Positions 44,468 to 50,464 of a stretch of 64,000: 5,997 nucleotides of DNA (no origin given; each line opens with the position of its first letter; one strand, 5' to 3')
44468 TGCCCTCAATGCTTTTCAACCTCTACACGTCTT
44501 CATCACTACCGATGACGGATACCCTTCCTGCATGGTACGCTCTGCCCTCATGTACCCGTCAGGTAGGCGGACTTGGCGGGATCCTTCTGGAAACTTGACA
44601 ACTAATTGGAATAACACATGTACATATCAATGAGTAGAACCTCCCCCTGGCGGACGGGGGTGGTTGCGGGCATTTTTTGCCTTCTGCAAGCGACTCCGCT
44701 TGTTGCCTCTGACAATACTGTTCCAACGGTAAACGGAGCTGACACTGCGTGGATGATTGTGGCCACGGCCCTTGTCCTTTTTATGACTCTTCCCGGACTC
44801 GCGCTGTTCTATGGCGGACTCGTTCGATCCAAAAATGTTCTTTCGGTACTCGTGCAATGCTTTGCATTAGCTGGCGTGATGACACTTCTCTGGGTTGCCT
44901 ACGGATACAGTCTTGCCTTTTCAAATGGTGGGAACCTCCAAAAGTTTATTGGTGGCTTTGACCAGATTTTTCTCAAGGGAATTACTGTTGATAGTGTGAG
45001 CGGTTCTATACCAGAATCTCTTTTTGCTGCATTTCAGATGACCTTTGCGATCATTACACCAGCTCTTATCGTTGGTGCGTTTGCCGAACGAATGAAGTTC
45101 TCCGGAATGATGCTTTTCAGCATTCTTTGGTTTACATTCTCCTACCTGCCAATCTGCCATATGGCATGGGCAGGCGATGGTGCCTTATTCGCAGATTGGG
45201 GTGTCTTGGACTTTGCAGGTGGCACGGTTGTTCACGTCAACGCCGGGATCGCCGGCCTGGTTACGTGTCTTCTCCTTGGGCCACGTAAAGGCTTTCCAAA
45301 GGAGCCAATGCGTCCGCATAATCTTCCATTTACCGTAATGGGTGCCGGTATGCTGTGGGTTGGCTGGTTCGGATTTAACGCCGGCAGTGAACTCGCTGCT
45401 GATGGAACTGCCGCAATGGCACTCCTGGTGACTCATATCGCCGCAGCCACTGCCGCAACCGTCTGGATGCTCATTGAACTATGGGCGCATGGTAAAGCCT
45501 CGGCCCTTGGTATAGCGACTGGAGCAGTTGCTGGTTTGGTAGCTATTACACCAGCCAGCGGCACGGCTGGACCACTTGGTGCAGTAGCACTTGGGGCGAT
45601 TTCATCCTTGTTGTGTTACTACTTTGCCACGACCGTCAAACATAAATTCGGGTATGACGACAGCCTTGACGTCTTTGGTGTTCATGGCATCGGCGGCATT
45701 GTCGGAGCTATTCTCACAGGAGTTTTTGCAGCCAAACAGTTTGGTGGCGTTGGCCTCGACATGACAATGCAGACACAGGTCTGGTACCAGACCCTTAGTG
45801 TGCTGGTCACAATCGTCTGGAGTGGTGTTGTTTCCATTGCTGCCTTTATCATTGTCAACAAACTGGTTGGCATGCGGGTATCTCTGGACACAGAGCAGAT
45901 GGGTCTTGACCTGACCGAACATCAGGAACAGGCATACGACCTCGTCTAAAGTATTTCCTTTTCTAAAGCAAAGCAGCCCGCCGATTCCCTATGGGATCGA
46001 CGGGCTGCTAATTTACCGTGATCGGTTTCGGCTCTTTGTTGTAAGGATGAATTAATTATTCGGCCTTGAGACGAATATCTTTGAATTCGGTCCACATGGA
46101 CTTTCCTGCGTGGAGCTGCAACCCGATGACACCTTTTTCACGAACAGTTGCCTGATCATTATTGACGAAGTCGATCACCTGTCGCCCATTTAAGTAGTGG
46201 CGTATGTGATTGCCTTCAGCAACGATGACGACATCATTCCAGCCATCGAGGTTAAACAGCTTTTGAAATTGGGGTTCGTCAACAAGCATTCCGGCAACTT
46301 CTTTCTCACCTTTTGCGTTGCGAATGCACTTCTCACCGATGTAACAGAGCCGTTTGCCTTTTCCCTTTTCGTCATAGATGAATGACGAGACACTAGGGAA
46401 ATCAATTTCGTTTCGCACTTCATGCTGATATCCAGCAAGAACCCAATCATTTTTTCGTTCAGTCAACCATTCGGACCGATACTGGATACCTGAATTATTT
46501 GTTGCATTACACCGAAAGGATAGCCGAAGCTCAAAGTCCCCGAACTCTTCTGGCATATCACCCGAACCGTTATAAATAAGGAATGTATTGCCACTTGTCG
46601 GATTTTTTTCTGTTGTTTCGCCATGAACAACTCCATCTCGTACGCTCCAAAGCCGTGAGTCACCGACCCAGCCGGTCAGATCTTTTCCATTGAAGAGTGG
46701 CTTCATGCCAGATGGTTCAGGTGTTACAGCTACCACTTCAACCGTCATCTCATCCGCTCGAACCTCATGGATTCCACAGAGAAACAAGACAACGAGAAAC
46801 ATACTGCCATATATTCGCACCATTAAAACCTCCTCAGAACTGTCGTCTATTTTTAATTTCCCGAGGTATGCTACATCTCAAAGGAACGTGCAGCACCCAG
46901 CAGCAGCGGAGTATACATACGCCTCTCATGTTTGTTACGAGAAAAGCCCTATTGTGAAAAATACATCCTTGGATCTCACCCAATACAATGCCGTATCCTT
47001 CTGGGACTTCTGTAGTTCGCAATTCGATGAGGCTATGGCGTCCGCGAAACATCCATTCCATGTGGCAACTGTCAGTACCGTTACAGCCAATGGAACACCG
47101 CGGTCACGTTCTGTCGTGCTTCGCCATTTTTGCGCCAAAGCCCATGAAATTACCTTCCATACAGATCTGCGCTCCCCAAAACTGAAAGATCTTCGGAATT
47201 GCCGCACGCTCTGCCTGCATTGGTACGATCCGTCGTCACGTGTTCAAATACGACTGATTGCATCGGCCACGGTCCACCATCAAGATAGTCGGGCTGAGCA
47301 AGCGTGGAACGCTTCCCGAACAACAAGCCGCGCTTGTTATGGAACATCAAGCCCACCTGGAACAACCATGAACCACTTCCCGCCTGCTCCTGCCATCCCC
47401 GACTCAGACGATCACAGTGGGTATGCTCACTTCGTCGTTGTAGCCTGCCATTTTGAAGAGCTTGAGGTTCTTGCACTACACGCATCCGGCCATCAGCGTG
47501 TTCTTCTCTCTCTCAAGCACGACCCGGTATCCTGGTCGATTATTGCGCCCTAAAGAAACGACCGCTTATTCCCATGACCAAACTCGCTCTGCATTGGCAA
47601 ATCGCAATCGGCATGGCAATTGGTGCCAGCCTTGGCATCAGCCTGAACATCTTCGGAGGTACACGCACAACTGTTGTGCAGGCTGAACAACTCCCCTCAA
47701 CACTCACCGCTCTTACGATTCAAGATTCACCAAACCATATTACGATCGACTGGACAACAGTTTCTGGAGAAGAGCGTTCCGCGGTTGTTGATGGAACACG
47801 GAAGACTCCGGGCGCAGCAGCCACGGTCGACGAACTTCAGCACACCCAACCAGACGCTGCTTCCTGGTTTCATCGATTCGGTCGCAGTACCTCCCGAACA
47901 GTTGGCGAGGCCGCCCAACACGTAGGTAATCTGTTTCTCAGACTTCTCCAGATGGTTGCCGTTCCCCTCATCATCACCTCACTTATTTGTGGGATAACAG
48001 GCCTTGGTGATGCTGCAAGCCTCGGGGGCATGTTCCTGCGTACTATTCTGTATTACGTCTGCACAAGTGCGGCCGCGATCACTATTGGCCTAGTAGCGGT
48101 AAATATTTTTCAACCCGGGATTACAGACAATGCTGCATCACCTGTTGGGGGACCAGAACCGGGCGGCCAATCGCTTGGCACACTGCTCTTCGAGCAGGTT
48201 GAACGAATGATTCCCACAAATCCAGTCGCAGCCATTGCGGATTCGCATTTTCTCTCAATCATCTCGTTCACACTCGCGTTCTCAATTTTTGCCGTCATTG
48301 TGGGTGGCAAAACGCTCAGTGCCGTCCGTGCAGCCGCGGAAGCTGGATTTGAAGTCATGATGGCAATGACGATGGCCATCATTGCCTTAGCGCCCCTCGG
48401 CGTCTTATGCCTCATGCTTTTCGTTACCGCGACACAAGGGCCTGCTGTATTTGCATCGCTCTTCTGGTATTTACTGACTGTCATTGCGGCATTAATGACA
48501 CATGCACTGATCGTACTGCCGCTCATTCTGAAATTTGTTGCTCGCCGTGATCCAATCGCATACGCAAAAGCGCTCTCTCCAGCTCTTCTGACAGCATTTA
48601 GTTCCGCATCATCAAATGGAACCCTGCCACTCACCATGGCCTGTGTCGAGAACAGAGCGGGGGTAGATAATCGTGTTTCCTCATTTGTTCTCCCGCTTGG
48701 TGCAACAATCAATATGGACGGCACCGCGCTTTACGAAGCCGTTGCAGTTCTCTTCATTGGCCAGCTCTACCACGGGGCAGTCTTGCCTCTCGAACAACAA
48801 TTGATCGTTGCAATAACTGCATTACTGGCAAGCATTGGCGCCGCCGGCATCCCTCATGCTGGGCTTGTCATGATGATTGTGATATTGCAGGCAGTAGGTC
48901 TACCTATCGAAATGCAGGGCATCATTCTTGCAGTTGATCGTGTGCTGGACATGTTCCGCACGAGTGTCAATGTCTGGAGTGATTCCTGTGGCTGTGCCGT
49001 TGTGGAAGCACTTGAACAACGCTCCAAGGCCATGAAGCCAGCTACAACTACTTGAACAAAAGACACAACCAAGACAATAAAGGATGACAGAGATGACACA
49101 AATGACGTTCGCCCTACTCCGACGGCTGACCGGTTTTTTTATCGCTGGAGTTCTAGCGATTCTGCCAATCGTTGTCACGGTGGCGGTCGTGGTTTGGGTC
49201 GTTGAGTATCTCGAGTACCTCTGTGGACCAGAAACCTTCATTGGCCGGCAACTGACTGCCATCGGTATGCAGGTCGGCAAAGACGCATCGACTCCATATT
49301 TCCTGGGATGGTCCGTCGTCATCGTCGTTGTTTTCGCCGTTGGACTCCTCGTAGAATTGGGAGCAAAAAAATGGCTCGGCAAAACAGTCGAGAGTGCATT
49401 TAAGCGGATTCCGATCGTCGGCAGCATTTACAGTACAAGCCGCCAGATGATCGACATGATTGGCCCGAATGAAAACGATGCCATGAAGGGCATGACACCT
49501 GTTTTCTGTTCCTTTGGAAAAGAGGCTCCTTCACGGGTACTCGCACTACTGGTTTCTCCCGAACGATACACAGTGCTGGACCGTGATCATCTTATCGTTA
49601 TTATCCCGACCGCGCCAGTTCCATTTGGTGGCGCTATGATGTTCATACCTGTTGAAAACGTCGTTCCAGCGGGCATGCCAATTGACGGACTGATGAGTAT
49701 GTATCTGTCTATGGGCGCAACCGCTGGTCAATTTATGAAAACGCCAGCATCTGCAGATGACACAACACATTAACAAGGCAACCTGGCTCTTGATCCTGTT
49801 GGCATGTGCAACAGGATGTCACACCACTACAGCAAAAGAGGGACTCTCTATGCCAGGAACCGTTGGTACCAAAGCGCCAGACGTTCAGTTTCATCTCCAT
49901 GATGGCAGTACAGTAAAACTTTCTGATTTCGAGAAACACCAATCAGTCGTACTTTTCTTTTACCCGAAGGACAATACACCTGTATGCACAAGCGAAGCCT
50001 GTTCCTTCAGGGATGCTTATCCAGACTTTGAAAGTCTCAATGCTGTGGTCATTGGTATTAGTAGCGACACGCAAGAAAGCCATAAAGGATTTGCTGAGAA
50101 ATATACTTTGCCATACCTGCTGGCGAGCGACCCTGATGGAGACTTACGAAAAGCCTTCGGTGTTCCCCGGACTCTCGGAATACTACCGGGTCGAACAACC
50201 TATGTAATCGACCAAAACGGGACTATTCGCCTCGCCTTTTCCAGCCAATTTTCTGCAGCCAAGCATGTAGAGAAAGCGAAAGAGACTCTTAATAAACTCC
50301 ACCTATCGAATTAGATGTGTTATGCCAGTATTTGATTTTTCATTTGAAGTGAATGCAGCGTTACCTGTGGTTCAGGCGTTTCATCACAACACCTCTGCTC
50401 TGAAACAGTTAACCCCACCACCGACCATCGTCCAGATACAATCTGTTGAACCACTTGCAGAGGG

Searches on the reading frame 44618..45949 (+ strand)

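Call 6: search_protein_families(library=pfam, proteins=[window:44618-45949:+], max_evalue=0.001)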
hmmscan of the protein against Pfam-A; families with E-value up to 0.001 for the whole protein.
window:44618-45949:+ (443 aa): 1 family
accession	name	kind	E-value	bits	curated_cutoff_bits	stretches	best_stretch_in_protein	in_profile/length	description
PF00909.26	Ammonium_transp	-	1.8e-115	386.3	23.2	1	44-440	1-399/399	Ammonium Transporter Family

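Call 7: search_protein_families(library=ncbifam, proteins=[window:44618-45949:+], max_evalue=0.001)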
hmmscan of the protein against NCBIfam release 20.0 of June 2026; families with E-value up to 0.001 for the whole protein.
window:44618-45949:+ (443 aa): 3 families
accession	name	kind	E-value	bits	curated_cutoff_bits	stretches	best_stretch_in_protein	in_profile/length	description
NF007947.0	PRK10666.1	equivalog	2.7e-138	461.5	657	1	33-441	22-427/428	ammonium transporter AmtB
TIGR00836.1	amt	subfamily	7.7e-134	446.6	343.3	1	42-440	1-406/406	ammonium transporter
TIGR03644.1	marine_trans_1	hypoth_equivalog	1.1e-54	185.8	514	1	42-440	4-401/404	probable ammonium transporter, marine subtype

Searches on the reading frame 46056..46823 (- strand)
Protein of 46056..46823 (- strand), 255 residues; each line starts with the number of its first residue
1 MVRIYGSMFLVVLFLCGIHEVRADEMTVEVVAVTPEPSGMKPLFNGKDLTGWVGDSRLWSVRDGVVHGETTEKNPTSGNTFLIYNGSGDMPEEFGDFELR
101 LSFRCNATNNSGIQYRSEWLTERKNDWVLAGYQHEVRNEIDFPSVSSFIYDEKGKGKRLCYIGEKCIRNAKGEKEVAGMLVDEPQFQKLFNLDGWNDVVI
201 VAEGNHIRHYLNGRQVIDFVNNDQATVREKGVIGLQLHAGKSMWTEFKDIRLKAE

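Call 36: search_protein_families(library=pfam, proteins=[window:46056-46823:-], max_evalue=0.00001)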
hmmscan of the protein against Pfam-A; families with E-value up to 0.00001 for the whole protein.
window:46056-46823:- (255 aa): 1 family
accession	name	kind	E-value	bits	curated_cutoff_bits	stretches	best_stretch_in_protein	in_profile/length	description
PF06439.18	3keto-disac_hyd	-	9e-37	127.4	26.8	1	39-253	1-187/187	3-keto-disaccharide hydrolase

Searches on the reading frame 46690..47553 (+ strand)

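Call 36: search_protein_families(library=pfam, proteins=[window:46690-47553:+], max_evalue=0.00001)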
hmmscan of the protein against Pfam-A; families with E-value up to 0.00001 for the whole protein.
window:46690-47553:+ (287 aa): 2 families
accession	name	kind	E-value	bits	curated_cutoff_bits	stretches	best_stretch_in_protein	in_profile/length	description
PF12766.13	Pyridox_oxase_2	-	1e-14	55.4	26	1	111-196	7-99/100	Pyridoxamine 5'-phosphate oxidase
PF01243.27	PNPOx_N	-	7.9e-09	36.4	28.1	1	113-210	2-90/120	Pyridoxamine 5'-phosphate oxidase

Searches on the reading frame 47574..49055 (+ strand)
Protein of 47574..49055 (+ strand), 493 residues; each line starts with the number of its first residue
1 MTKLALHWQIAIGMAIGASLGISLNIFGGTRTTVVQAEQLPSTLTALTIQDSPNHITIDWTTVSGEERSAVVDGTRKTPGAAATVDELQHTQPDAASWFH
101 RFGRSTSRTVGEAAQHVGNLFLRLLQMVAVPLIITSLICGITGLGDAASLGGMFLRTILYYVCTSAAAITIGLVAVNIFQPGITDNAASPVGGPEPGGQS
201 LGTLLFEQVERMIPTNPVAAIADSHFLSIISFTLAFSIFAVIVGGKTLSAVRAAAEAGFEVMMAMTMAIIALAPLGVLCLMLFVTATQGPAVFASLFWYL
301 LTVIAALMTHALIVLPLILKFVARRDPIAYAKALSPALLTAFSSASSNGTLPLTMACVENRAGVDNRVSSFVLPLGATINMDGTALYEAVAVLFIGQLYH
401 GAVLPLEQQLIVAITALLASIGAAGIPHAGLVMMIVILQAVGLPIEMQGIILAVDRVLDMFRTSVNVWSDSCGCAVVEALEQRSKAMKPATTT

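Call 36: search_protein_families(library=pfam, proteins=[window:47574-49055:+], max_evalue=0.00001)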
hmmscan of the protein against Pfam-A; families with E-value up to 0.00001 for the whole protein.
window:47574-49055:+ (493 aa): 1 family
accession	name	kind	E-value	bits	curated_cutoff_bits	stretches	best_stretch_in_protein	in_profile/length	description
PF00375.23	SDF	-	6.9e-108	361.5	27.9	1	6-479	1-386/387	Sodium:dicarboxylate symporter family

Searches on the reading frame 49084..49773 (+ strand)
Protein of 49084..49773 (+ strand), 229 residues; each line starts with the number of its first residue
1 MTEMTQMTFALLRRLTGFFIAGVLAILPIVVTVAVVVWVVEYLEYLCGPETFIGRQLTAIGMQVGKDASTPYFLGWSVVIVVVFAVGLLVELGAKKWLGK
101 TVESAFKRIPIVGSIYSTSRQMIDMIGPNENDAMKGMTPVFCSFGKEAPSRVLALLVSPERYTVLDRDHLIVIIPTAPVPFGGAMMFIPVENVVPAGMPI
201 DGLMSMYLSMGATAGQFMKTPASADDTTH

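Call 36: search_protein_families(library=pfam, proteins=[window:49084-49773:+], max_evalue=0.00001)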
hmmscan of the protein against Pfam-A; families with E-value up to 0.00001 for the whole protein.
window:49084-49773:+ (229 aa): 1 family
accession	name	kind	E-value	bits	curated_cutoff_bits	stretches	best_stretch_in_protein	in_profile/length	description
PF04367.18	DUF502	-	1.1e-16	61.1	23.8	1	78-182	2-107/107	Protein of unknown function (DUF502)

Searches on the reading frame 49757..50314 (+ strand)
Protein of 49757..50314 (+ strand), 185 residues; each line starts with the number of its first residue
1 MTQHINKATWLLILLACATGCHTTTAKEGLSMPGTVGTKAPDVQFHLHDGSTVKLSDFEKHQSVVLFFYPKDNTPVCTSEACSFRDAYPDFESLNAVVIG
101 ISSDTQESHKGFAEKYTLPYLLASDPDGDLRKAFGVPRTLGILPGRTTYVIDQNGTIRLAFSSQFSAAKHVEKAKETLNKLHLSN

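Call 36: search_protein_families(library=pfam, proteins=[window:49757-50314:+], max_evalue=0.00001)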
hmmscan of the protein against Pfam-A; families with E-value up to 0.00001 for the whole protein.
window:49757-50314:+ (185 aa): 2 families
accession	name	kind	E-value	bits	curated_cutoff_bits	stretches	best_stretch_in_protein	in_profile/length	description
PF00578.27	AhpC-TSA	-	1.4e-39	135.3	26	1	36-158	1-122/124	AhpC/TSA family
PF08534.16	Redoxin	-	1.4e-23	83.7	26.6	1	36-171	2-141/148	Redoxin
